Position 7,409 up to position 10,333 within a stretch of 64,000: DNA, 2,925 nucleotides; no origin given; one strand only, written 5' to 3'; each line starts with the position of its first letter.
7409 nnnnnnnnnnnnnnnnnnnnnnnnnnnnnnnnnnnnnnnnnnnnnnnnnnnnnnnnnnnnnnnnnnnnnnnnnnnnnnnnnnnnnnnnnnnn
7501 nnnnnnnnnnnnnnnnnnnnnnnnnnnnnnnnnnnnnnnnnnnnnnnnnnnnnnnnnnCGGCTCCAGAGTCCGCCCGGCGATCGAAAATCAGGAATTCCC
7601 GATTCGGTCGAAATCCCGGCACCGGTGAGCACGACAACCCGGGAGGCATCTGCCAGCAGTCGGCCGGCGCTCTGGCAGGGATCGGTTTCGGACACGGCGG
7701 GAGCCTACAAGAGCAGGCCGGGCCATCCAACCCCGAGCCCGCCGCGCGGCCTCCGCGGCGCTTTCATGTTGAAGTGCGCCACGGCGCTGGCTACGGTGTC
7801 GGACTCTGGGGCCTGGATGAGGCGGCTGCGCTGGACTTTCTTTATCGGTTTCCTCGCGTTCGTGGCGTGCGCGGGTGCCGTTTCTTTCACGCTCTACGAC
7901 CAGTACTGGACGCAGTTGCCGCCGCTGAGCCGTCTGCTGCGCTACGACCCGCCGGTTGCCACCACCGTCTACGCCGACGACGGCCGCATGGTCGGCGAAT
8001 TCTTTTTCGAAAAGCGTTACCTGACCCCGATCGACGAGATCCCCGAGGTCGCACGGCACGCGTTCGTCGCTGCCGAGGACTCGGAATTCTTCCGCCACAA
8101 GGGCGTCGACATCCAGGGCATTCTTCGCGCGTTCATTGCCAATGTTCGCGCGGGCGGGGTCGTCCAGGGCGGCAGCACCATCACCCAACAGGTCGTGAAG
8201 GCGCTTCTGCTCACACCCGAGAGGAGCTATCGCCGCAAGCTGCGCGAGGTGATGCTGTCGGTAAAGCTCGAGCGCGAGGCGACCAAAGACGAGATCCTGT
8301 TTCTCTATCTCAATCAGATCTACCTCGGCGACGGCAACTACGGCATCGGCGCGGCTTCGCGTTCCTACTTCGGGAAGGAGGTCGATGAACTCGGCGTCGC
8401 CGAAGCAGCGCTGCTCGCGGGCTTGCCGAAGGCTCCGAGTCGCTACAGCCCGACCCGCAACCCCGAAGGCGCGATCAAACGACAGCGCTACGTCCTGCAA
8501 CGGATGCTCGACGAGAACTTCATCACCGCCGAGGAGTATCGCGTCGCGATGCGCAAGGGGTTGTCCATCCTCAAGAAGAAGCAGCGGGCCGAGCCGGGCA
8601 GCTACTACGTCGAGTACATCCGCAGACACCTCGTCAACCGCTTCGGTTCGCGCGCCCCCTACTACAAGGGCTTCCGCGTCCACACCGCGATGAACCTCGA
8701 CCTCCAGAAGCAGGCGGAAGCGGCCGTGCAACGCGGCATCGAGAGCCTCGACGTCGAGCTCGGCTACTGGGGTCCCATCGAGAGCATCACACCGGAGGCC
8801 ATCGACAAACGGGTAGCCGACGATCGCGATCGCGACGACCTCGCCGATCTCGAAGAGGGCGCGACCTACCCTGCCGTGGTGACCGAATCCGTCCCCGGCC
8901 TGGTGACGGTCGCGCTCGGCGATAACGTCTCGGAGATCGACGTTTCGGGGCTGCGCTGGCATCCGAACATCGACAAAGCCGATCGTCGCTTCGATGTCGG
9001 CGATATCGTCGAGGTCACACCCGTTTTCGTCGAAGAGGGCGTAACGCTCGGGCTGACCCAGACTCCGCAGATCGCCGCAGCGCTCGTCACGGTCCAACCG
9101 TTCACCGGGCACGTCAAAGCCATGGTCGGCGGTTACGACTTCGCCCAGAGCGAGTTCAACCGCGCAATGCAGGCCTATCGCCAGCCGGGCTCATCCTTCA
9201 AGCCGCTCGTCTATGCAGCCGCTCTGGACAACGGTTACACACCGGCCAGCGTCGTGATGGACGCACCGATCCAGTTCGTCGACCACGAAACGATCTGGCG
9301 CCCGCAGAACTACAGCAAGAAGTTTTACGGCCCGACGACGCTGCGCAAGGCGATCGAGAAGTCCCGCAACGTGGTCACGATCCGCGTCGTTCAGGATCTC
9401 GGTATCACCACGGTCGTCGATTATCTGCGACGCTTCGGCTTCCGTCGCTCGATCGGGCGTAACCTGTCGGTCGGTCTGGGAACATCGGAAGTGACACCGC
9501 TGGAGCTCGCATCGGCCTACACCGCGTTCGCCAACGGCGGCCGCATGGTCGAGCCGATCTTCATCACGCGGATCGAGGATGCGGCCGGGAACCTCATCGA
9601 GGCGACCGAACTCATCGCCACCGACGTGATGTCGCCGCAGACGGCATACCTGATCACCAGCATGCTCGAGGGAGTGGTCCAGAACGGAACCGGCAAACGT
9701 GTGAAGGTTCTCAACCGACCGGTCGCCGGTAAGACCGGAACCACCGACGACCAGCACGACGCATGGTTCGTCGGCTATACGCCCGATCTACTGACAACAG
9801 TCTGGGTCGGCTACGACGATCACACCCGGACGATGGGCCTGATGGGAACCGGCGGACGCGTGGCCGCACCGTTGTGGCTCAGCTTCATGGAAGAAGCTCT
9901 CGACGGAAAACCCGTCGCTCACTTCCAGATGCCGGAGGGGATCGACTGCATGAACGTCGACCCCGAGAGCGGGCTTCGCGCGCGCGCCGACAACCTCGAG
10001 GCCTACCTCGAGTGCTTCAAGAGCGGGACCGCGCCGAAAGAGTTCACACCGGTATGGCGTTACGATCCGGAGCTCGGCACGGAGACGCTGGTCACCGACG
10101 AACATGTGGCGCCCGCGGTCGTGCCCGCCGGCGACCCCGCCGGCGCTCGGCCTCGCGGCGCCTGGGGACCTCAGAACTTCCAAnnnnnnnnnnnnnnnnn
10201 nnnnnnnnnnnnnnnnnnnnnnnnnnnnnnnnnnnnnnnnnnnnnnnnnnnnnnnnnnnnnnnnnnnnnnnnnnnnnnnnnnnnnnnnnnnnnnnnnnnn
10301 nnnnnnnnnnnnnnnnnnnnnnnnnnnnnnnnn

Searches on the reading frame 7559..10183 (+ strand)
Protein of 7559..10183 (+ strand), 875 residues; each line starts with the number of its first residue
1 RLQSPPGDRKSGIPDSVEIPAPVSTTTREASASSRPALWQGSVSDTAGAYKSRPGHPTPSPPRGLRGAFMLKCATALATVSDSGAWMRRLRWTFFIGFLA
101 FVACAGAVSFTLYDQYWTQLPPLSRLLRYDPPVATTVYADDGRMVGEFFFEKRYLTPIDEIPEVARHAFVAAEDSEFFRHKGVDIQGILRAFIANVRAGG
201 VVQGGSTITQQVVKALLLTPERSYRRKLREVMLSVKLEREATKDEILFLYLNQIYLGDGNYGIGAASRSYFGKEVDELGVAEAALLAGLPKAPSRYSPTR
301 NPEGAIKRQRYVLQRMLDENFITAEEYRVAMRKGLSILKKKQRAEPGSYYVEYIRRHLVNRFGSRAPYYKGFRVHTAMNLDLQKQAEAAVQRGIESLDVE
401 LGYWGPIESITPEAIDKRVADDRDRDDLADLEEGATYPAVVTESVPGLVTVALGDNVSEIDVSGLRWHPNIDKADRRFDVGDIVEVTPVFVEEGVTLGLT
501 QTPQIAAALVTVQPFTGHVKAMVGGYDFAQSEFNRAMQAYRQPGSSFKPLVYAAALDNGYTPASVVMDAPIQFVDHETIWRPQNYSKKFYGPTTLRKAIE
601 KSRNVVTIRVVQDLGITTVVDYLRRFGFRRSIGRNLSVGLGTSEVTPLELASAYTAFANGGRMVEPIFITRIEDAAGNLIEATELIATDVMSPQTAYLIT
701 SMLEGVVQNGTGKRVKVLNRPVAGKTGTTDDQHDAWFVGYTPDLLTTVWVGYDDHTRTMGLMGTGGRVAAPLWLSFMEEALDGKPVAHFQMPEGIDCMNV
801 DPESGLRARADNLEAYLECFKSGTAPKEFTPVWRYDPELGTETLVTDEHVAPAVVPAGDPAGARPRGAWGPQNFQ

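Call 73: search_protein_families(library=pfam, proteins=[window:7559-10183:+], max_evalue=0.00001)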
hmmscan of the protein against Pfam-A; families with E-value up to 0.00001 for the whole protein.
window:7559-10183:+ (875 aa): 2 families
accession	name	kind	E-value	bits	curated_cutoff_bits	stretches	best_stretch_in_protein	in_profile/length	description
PF00912.28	Transgly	-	1.2e-65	220.7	27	1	143-316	3-177/178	Transglycosylase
PF00905.27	Transpeptidase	-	4.1e-43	148.1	22.1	1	509-773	3-294/299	Penicillin binding protein transpeptidase domain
